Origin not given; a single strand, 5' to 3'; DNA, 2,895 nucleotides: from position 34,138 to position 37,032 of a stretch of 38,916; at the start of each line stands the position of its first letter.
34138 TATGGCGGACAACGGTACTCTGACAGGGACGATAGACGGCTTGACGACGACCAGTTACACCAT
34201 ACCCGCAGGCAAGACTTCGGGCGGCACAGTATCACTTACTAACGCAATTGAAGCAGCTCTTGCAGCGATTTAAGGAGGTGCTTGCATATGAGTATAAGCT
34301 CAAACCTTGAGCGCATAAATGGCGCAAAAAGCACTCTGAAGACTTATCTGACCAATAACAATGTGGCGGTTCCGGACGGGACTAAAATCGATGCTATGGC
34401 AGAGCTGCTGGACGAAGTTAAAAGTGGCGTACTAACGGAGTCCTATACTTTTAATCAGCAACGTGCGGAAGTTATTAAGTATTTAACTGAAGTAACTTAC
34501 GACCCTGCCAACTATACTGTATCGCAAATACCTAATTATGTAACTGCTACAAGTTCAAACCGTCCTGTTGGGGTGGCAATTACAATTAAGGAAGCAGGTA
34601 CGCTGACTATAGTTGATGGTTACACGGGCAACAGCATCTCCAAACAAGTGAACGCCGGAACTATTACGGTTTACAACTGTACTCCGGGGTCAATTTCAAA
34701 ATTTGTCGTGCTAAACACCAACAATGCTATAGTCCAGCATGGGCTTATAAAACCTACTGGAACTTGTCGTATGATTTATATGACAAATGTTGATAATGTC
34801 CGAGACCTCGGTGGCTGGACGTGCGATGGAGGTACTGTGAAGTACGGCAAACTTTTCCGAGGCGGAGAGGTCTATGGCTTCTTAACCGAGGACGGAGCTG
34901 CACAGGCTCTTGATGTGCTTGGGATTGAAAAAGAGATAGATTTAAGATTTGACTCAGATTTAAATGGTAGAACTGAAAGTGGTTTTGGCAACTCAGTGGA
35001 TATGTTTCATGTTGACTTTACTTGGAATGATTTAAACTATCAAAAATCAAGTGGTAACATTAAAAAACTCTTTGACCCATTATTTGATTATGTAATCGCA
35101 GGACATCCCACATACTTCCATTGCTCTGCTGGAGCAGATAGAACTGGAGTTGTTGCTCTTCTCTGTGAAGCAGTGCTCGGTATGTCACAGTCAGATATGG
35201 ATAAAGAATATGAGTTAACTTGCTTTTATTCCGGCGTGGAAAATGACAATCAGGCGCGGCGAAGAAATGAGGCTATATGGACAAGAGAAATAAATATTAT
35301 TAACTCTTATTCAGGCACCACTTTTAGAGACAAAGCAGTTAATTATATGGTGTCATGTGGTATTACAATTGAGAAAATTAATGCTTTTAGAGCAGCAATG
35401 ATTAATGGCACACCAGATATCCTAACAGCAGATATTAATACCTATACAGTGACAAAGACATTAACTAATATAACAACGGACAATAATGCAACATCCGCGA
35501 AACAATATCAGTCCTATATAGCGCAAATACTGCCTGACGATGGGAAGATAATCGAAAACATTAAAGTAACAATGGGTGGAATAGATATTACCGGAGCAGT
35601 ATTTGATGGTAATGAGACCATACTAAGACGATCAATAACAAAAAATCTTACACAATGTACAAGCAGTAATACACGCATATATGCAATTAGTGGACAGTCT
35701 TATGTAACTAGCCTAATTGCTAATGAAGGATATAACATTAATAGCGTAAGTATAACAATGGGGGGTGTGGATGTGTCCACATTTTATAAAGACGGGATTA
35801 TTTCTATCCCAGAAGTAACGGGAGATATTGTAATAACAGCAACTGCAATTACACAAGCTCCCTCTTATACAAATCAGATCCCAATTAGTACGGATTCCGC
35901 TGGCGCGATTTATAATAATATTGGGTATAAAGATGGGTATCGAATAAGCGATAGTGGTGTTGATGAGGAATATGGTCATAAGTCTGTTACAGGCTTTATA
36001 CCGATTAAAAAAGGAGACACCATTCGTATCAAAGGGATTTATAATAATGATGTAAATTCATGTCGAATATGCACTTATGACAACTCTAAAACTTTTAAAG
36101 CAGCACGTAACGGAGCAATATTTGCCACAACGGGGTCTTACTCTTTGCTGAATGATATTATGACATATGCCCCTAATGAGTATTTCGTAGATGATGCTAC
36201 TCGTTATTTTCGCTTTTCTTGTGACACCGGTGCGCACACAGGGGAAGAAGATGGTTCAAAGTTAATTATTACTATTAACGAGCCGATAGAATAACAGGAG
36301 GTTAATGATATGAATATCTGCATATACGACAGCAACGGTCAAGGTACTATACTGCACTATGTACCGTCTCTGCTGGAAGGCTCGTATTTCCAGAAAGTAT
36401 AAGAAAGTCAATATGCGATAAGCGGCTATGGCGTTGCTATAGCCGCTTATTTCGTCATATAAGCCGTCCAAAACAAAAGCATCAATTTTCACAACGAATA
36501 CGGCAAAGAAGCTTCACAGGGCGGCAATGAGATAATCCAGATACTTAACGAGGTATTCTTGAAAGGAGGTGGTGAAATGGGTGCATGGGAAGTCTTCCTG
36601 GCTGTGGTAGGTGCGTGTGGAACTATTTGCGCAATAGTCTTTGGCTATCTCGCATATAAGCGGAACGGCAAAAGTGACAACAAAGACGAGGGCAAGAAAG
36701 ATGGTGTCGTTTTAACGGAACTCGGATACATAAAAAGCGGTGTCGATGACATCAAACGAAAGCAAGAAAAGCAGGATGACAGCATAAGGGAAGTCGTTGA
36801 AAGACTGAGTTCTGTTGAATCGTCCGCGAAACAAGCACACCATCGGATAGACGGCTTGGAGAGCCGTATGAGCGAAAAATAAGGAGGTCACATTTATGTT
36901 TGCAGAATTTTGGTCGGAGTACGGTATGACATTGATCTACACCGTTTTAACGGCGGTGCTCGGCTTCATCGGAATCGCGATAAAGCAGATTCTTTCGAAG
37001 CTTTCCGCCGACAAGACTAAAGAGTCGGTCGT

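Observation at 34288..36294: Tail fibre carrying a CX5R protein-tyrosine-phosphatase-like domain on a freshly acquired low-GC cassette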

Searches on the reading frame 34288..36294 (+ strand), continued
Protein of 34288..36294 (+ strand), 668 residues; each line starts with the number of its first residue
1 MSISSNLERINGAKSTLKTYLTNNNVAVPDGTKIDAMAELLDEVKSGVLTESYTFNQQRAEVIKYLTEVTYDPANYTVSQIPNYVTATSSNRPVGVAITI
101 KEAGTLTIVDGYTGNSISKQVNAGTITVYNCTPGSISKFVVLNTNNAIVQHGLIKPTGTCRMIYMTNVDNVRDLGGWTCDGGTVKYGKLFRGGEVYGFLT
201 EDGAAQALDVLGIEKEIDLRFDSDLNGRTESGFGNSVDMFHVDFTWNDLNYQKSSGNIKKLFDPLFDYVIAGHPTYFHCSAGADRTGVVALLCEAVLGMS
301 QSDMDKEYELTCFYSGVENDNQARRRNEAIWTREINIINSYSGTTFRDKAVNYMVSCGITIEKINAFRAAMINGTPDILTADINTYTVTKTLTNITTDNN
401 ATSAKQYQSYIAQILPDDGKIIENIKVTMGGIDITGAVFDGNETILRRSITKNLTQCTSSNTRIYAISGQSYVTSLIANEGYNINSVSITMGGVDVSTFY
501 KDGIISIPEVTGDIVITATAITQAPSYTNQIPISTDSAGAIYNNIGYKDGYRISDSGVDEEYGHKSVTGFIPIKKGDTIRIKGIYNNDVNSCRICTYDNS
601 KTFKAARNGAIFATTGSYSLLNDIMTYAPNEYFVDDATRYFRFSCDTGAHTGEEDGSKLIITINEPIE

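Call 60: find_encoding_contigs(protein=P0073, flank=10000, max_places=1)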
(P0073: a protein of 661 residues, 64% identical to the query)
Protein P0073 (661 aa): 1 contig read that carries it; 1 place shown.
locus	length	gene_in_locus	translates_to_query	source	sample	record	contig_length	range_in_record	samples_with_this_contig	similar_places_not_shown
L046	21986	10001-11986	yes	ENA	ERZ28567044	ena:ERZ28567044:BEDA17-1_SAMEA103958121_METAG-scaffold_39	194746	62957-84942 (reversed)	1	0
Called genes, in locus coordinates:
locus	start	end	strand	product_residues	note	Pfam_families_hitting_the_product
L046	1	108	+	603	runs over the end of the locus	PF06152:Phage_min_cap2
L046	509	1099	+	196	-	PF06810:Phage_scaffold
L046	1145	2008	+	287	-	PF25209:Phage_capsid_4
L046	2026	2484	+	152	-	-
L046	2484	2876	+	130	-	-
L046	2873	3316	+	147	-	PF11114:Minor_capsid_2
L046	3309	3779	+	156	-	-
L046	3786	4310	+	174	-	-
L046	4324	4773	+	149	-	-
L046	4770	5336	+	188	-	PF06854:Phage_Gp15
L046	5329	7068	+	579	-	-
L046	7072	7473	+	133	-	-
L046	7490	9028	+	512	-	-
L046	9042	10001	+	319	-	PF01391:Collagen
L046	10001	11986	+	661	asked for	PF13350:Y_phosphatase3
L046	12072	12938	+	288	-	PF01510:Amidase_2, PF00395:SLH (faint)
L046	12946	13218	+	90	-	-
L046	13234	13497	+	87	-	PF16079:Phage_holin_5_2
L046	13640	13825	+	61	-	PF07927:HicA_toxin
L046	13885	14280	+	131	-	PF15919:HicB_lk_antitox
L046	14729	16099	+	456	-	PF01554:MatE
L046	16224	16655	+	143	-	PF11007:CotJA (weak), PF12652:CotJB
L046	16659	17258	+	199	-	PF05067:Mn_catalase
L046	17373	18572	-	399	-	PF00395:SLH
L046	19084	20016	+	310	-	PF00291:PALP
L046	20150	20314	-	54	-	-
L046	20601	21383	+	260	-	PF00696:AA_kinase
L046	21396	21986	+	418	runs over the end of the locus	PF00171:Aldedh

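Call 61: find_encoding_contigs(protein=P0064, flank=10000, max_places=1)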
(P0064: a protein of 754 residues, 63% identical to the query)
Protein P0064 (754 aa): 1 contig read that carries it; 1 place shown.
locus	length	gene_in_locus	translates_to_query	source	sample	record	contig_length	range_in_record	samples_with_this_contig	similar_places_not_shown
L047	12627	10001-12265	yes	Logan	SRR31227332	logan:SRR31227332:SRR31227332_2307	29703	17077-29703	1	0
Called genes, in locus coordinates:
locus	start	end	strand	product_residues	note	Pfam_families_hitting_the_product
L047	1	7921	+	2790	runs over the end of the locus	PF18818:MPTase-PolyVal (faint), PF00583:Acetyltransf_1 (weak), PF13508:Acetyltransf_7 (weak), PF18812:PBECR3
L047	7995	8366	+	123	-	-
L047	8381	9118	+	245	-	PF01391:Collagen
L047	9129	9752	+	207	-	-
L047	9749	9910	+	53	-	-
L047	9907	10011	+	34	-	-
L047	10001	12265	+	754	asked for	PF13350:Y_phosphatase3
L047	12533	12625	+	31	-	?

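Call 77: search_protein_representatives(protein=window:34288-36291:+)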
Query: 668 residues. Proteins with E-value up to 0.001 (for the whole library): 9784; up to 1e-10: 4053; up to 1e-30: 528. The best 150 are listed.
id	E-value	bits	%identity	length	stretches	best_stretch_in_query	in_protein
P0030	3.2e-277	937.6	72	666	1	36-651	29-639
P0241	3.4e-158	544.3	76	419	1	258-602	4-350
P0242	2.8e-144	498.4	45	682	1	1-583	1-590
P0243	7.5e-135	467.2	48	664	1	32-525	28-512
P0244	4.3e-134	464.7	47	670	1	37-584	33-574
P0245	5.9e-129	447.7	46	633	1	44-665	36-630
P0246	6.1e-127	441.1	43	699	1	40-615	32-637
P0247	5.8e-125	434.6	36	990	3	51-380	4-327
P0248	9.1e-125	433.9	44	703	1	49-615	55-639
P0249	5.3e-121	421.5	47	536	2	34-443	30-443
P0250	4.2e-120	418.5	40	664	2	52-383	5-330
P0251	5.2e-120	418.2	42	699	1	33-627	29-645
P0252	1.4e-119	416.8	45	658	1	40-582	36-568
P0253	4.2e-119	415.2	48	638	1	51-524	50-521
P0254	4.8e-119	415.0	40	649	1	36-666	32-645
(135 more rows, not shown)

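Call 80: search_protein_families(library=phrogs, proteins=[L040:7783-8865:+, L040:8852-9619:+, L040:9633-10001:+, L040:13623-15344:+, L040:6073-6813:+, L046:5329-7068:+, L046:7490-9028:+, L046:9042-10001:+, L042:6186-7724:+, L042:8039-9991:+], max_evalue=0.001)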
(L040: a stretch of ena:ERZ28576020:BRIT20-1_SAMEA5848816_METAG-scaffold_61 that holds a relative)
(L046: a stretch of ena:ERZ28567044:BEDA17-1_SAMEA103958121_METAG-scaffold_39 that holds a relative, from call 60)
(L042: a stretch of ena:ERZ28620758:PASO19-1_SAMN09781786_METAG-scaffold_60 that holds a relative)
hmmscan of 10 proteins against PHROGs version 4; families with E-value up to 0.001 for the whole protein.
L040:7783-8865:+ (360 aa): 8 families
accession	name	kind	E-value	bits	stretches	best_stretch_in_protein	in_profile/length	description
phrog_6468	-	tail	1.8e-08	33.6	1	65-251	877-1018/1366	tail fiber protein; host specificity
phrog_21765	-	unknown function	4.8e-08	33.5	1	244-294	218-268/422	-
phrog_38044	-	unknown function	5.7e-08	31.2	1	173-251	2462-2538/3576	-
phrog_19556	-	tail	9.5e-08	32.1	1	174-250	196-270/645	tail fiber protein; host specificity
phrog_32779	-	unknown function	2.7e-07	30.6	1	237-292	451-506/555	-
phrog_10693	-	moron, auxiliary metabolic gene and host takeover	2.8e-07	30.1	1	45-143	665-761/1219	host range and adsorption protein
phrog_30133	-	head and packaging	3.5e-07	30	1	153-267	149-259/621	virion structural protein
phrog_15074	-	unknown function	0.0008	17.8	0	64-117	1300-1353/1773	-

L040:8852-9619:+ (255 aa): 0 families

L040:9633-10001:+ (122 aa): 3 families
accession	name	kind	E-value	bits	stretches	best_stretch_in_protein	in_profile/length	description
phrog_32509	-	unknown function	4.1e-08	33.9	1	51-89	18-56/396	-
phrog_9525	-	tail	8.9e-06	25.4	1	58-86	423-451/728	tail fiber protein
phrog_26246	-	tail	0.00056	20.2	1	45-96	73-124/329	tail protein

L040:13623-15344:+ (573 aa): 0 families

L040:6073-6813:+ (246 aa): 1 family
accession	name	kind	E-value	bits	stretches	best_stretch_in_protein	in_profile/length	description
phrog_6721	-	unknown function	1.1e-79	268.1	1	1-241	7-216/218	-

L046:5329-7068:+ (579 aa): 12 families
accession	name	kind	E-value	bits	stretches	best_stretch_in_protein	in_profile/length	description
phrog_1535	-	tail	3.2e-55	188.9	2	116-385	308-602/1152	tail length tape measure protein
phrog_1272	-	tail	1.2e-15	57.4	1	296-485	700-870/1606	tail length tape measure protein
phrog_305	-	tail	6.3e-14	52.5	1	118-457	401-648/1001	tail length tape measure protein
phrog_23464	-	unknown function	1.6e-11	44.6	1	495-543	452-500/539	-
phrog_58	-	tail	6.3e-11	42.4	1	292-472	774-957/1544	tail length tape measure protein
phrog_4197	-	tail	1.9e-09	36.8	1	316-507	991-1169/1783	tail length tape measure protein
phrog_991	-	tail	3.3e-09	35.9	1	171-462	563-802/1966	tail length tape measure protein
phrog_17020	-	unknown function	4.9e-09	36.8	1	290-488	68-243/353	-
phrog_3981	-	tail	6e-09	36.5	1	11-502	57-491/584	tail length tape measure protein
phrog_167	-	tail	1.7e-08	33.7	1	374-456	903-1000/1555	tail length tape measure protein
phrog_8927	-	tail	2.7e-08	33.3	1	289-474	629-784/1619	tail length tape measure protein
phrog_31409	-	tail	1e-06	29.1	1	158-247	236-333/365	tail length tape measure protein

L046:7490-9028:+ (512 aa): 1 family
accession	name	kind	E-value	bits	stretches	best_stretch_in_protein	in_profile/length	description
phrog_6616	-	tail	2.7e-22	79.6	1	39-369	25-346/991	tail protein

L046:9042-10001:+ (319 aa): 26 families (the best 25 are shown)
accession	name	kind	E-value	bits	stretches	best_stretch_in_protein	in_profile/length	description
phrog_8745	-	tail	6.4e-17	61.2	1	178-291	1378-1464/1803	tail fiber protein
phrog_6320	-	tail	7.4e-16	59.1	1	201-286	110-198/745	tail fiber protein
phrog_5073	-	tail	9.7e-15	55.5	1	200-291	260-351/519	tail fiber protein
phrog_18350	-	tail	8.9e-13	49.5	1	194-290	101-201/253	tail fiber protein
phrog_819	-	tail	3.3e-12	46.4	1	199-287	509-597/1024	tail protein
phrog_26303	-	unknown function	1.6e-09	39.4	2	236-291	37-92/114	-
phrog_1806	-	tail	2.2e-09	38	1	199-287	131-232/276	collagen like minor tail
phrog_33406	-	tail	2.8e-09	36.8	1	201-281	197-274/651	tail fiber protein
phrog_366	-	tail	8.1e-09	36.4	1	133-283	245-387/474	tail fiber protein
phrog_35286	-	unknown function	2.7e-08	33.7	1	228-285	284-341/750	-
phrog_38806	-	unknown function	3.2e-08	34.3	1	199-289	62-149/285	-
phrog_1658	-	unknown function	3.4e-08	34.5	1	188-298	28-137/239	-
phrog_26246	-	tail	2.1e-07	31.5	1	196-287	102-193/329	tail protein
phrog_29268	-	unknown function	3.2e-07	29.9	1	201-287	445-531/653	-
phrog_3420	-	unknown function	6.3e-07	28.3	1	200-291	215-304/929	-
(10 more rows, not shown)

L042:6186-7724:+ (512 aa): 8 families
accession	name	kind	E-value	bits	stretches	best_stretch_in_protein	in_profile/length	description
phrog_38707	-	unknown function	1.6e-27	97.5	2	4-83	2-81/675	-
phrog_8309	-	unknown function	3.5e-13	50.4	1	4-160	2-129/312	-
phrog_27703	-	unknown function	4.1e-08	32.9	1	240-278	273-311/665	-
phrog_1446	-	tail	5.1e-08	33.7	1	235-287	63-116/251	minor tail protein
phrog_14726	-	tail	6.9e-08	32.7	1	233-377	229-328/537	tail fiber protein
phrog_5596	-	unknown function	4.1e-05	23.5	1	239-275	37-73/451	-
phrog_15439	-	other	0.00028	21.8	0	243-335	31-106/290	peptidase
phrog_21918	-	unknown function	0.0007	20.1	0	419-504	51-129/200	-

L042:8039-9991:+ (650 aa): 3 families
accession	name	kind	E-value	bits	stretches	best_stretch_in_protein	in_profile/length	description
phrog_11541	-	unknown function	1.2e-13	51.3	1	388-607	591-788/832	-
phrog_5240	-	tail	4.4e-13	49.7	1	380-616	424-648/670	tail fiber protein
phrog_13015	-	head and packaging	0.00087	18.6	0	503-571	193-261/618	virion structural protein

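Call 83: find_encoding_contigs(protein=window:34288-36294:+, flank=10000, max_places=4)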
Protein window:34288-36294:+ (668 aa): 6 contigs read that carry it; 4 places shown.
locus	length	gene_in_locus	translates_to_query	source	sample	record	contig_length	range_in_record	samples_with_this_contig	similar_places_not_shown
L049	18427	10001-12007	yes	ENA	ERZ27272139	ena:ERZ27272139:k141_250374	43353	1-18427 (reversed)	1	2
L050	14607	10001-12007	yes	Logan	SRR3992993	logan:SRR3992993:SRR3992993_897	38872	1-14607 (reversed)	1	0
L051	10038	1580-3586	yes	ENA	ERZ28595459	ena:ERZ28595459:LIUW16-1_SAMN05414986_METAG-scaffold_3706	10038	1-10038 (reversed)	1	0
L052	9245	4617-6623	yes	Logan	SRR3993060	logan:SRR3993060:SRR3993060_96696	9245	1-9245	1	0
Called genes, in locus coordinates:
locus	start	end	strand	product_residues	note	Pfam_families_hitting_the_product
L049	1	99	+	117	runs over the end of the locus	-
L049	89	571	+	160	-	PF04883:HK97-gp10_like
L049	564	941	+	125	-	-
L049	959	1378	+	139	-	PF16460:Phage_TTP_11 (weak)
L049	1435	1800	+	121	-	-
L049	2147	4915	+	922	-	-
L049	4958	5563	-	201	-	PF27111:Rv1352 (weak)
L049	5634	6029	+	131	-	PF20458:DUF6711 (weak)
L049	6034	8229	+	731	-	-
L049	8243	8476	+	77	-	-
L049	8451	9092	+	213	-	-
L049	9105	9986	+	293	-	-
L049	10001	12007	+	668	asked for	PF13350:Y_phosphatase3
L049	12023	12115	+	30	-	-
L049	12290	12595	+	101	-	-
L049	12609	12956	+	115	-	PF09682:Phage_holin_6_1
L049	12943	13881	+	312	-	-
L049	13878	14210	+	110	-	-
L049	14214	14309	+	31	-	-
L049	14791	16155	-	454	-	PF07690:MFS_1, PF13347:MFS_2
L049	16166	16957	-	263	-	PF23023:Anti-Pycsar_Apyc1 (weak), PF00753:Lactamase_B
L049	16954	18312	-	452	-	PF13347:MFS_2 (faint), PF07690:MFS_1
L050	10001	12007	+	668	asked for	PF13350:Y_phosphatase3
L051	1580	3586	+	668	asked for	PF13350:Y_phosphatase3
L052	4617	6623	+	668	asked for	PF13350:Y_phosphatase3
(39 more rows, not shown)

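Call 85: list_cluster_members(proteins=[L049:16166-16957:-, L049:14791-16155:-, window:34288-36291:+])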
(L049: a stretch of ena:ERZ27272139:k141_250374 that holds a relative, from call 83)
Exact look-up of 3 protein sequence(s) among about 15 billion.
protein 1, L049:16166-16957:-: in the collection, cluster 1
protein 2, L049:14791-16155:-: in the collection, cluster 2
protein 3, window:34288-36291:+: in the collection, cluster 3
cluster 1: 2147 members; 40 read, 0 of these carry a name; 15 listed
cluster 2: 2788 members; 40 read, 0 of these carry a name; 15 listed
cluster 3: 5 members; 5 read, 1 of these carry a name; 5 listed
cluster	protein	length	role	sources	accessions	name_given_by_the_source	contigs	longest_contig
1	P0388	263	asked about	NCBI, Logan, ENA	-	-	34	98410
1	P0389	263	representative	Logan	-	-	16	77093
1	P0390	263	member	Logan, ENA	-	-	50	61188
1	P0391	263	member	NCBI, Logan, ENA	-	-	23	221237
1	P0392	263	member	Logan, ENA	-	-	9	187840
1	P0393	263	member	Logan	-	-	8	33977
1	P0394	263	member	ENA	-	-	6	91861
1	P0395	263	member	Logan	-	-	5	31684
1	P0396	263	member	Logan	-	-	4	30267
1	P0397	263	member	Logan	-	-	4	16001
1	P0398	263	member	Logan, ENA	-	-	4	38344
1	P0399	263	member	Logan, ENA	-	-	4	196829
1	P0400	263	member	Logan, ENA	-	-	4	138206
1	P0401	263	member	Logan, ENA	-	-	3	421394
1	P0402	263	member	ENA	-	-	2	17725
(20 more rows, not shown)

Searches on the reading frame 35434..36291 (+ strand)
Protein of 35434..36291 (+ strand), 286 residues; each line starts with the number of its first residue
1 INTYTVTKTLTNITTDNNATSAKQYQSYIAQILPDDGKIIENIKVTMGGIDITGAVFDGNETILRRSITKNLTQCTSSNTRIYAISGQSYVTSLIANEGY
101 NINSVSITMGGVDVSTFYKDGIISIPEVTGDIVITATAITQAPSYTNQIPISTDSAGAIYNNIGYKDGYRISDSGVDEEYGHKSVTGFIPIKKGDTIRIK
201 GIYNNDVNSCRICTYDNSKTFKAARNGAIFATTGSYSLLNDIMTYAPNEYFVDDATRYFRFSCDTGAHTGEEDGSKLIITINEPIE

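Call 66: search_dna_similar(query=window:35434-36291:+, collection=phages, mode=protein, max_evalue=0.01, max_rows=25)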
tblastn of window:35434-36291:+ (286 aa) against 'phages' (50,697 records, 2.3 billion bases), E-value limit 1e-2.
Records with a match: 2; places in all: 2; records where one place covers at least 80% of the query: 0.
Best place of each record, by identity: <60% 2.
By first word of the organism name: Bacteriophage 2.
By host as written in the record: - 2.
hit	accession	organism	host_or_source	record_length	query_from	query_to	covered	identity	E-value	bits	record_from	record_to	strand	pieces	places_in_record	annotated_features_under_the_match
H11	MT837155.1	Bacteriophage sp.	human fecal samples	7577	59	218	56%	31.3%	5e-8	60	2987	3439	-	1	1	record has no annotation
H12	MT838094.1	Bacteriophage sp.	human fecal samples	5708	67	139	26%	40.5%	5e-4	47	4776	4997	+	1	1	record has no annotation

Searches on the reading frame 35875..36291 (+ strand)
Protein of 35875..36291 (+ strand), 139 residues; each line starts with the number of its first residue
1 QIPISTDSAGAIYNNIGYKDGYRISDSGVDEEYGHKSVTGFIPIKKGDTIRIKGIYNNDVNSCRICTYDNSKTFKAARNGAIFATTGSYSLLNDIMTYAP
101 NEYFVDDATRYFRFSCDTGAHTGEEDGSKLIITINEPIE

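Call 64: find_homologous_proteins(query=window:35875-36291:+, max_evalue=0.001)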
Query window:35875-36291:+: 10 candidates shared short words with the query, none scored E <= 0.001.

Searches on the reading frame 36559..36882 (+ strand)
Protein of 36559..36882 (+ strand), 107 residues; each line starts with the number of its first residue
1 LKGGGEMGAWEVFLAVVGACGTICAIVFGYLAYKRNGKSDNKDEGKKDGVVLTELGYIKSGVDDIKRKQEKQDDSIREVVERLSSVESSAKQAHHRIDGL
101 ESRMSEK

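Call 13: search_protein_families(library=phrogs, proteins=[window:36559-36882:+], max_evalue=0.001)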
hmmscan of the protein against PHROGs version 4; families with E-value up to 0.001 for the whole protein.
window:36559-36882:+ (107 aa): 1 family
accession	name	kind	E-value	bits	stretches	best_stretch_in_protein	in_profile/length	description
phrog_1863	-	unknown function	2.1e-26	92.7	1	15-104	6-95/97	-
